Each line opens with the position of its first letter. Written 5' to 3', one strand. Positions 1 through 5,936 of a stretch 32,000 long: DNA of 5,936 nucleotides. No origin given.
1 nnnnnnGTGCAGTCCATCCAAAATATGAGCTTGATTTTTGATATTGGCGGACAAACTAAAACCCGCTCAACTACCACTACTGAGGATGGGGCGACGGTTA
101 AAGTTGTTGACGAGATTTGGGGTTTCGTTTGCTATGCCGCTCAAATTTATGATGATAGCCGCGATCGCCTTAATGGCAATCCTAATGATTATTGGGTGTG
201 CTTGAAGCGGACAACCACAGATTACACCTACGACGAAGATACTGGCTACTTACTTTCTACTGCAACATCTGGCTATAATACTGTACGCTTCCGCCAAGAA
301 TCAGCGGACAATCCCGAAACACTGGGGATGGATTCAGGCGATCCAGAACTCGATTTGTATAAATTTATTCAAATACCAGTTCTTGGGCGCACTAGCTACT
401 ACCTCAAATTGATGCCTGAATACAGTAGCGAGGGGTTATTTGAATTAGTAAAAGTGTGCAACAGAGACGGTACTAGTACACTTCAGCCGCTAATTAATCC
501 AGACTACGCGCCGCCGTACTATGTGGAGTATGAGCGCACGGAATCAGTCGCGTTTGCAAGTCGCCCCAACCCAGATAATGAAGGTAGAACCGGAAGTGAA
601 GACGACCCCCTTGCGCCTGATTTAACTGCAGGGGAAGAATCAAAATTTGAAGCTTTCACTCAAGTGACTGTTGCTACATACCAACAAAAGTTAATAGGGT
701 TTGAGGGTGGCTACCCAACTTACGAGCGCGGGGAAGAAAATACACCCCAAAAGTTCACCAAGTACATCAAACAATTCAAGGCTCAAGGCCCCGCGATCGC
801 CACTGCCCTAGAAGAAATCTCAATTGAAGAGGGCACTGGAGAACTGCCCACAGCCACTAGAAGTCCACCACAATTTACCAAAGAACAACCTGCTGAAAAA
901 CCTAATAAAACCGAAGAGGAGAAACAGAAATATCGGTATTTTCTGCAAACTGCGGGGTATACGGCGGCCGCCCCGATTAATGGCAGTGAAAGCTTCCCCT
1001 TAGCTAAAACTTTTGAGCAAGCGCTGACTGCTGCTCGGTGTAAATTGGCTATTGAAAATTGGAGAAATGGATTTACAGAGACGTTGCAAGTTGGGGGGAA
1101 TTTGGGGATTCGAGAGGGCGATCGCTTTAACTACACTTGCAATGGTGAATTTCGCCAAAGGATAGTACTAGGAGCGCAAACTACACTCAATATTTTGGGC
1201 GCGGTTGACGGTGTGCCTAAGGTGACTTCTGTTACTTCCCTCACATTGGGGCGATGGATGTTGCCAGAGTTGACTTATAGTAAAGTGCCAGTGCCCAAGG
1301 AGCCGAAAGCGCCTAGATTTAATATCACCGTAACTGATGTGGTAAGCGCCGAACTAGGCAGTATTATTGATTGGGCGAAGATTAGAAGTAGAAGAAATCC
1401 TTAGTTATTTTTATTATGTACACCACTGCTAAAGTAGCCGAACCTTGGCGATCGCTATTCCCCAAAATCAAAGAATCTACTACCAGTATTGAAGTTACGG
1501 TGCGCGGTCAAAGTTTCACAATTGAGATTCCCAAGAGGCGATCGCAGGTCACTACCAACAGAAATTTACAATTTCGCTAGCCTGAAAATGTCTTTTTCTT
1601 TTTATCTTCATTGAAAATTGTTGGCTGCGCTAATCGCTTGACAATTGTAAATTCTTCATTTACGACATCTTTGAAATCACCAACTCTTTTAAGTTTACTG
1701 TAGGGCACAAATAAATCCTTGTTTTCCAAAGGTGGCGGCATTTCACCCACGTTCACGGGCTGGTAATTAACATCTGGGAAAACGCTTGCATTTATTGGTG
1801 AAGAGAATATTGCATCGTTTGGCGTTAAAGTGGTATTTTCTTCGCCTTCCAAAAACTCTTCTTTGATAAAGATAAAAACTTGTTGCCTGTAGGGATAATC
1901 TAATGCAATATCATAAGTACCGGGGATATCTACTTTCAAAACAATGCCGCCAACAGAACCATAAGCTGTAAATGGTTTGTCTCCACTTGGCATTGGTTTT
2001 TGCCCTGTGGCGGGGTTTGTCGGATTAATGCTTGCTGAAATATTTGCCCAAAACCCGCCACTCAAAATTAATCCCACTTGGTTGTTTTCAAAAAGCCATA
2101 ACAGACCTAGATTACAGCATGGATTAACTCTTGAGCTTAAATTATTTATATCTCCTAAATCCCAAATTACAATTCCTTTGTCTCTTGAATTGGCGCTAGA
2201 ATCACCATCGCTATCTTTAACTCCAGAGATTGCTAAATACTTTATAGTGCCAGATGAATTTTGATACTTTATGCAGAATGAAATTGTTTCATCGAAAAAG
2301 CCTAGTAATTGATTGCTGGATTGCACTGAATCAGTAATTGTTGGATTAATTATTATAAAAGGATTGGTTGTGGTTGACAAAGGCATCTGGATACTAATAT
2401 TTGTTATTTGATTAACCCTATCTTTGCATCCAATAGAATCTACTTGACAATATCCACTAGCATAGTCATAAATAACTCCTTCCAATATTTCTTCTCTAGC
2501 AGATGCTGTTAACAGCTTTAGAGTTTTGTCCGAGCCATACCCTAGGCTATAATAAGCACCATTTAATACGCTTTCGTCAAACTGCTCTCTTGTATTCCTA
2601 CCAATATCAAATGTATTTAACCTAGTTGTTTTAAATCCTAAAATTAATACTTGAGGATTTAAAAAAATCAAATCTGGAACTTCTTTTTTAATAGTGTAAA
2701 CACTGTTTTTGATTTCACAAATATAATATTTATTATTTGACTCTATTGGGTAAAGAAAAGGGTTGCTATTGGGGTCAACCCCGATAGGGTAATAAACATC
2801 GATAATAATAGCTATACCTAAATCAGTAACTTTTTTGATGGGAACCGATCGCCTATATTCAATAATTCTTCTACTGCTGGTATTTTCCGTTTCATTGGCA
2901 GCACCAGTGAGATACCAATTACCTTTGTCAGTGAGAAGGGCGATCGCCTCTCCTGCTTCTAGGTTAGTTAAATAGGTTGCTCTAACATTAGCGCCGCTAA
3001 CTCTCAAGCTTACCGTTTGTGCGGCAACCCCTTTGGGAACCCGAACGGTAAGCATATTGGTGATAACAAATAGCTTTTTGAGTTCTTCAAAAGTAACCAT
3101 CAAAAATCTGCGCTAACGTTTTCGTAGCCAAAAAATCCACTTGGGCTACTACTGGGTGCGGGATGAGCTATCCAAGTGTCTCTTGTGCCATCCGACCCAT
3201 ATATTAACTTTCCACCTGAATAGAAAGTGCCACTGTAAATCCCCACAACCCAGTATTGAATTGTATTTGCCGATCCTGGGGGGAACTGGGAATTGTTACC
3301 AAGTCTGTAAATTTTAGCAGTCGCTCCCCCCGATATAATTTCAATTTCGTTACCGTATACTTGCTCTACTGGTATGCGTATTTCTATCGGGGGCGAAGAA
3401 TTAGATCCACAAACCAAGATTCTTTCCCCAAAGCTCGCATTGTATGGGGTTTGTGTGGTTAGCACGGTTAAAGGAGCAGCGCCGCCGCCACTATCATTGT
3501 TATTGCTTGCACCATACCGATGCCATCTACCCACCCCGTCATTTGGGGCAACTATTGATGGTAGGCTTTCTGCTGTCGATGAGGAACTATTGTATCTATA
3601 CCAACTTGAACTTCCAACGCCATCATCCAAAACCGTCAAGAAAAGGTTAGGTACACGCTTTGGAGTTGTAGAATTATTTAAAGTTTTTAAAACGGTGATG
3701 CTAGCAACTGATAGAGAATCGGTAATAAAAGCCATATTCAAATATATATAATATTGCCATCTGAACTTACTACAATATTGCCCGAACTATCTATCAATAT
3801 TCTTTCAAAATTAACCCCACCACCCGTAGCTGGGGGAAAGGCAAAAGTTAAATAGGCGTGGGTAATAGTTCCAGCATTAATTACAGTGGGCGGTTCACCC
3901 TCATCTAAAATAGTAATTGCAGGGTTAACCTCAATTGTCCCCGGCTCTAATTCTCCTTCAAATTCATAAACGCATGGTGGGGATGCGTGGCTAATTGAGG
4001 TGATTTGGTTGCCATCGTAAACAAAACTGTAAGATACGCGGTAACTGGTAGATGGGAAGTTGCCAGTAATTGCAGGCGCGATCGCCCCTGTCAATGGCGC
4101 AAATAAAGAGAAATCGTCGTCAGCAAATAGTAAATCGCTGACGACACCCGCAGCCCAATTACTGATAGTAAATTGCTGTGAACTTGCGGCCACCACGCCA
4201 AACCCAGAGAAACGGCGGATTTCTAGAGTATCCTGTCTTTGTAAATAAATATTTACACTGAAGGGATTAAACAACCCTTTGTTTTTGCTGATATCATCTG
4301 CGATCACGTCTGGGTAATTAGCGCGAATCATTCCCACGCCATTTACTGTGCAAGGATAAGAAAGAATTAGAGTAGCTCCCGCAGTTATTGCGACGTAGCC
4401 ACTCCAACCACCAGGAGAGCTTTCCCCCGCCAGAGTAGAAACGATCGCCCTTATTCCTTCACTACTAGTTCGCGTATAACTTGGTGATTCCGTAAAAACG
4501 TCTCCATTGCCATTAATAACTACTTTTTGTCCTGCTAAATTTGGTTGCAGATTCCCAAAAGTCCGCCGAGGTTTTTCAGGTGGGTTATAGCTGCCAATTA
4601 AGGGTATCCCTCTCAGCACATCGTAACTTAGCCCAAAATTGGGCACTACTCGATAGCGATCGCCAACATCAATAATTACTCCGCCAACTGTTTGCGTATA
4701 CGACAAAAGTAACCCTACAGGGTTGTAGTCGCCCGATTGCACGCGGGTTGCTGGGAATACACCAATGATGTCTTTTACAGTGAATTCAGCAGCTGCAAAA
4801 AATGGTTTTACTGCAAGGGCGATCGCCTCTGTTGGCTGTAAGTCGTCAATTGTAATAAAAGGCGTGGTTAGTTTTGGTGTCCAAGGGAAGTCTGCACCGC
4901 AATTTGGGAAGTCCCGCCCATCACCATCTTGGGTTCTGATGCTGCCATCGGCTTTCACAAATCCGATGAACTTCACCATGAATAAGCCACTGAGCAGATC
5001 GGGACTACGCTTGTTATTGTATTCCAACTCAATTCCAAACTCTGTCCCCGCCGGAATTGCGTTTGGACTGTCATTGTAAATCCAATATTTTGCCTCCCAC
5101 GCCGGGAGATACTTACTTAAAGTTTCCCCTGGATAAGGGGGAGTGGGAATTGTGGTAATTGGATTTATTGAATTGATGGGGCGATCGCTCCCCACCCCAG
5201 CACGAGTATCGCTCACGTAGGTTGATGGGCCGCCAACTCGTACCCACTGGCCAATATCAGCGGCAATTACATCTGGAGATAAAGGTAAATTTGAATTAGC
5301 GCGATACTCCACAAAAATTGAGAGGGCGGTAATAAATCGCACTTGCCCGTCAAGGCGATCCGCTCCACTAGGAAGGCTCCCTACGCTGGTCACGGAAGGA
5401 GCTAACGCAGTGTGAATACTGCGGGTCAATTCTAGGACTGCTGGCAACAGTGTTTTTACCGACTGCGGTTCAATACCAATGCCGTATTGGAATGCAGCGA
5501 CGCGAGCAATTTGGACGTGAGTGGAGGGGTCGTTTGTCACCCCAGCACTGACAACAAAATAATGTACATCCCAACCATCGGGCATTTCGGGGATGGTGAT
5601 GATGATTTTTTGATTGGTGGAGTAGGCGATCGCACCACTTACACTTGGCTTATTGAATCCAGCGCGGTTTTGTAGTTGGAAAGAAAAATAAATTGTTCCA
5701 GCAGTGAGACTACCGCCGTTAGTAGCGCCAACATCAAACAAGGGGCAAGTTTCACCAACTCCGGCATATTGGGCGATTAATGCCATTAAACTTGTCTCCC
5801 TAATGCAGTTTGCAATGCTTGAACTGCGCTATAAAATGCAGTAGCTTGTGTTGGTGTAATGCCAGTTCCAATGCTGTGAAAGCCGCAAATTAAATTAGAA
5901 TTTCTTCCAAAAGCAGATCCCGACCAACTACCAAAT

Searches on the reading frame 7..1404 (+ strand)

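Call 36: search_protein_families(library=pfam, proteins=[window:7-1404:+], max_evalue=0.01)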
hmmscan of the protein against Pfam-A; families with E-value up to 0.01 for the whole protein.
window:7-1404:+ (465 aa): 0 families

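Call 76: search_protein_families(library=phrogs, proteins=[window:7-1404:+], max_evalue=0.01)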
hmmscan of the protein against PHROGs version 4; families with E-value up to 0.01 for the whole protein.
window:7-1404:+ (465 aa): 1 family
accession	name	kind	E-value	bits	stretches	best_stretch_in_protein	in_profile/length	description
phrog_15468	-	unknown function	6.1e-108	362.7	1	2-465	419-869/1704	-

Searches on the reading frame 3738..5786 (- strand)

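Call 35: search_protein_families(library=phrogs, proteins=[window:3738-5786:-], max_evalue=0.001)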
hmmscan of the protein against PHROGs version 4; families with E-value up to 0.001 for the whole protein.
window:3738-5786:- (682 aa): 1 family
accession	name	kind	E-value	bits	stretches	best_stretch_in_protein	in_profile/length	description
phrog_31840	-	unknown function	9.7e-209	697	1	5-676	4-679/1321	-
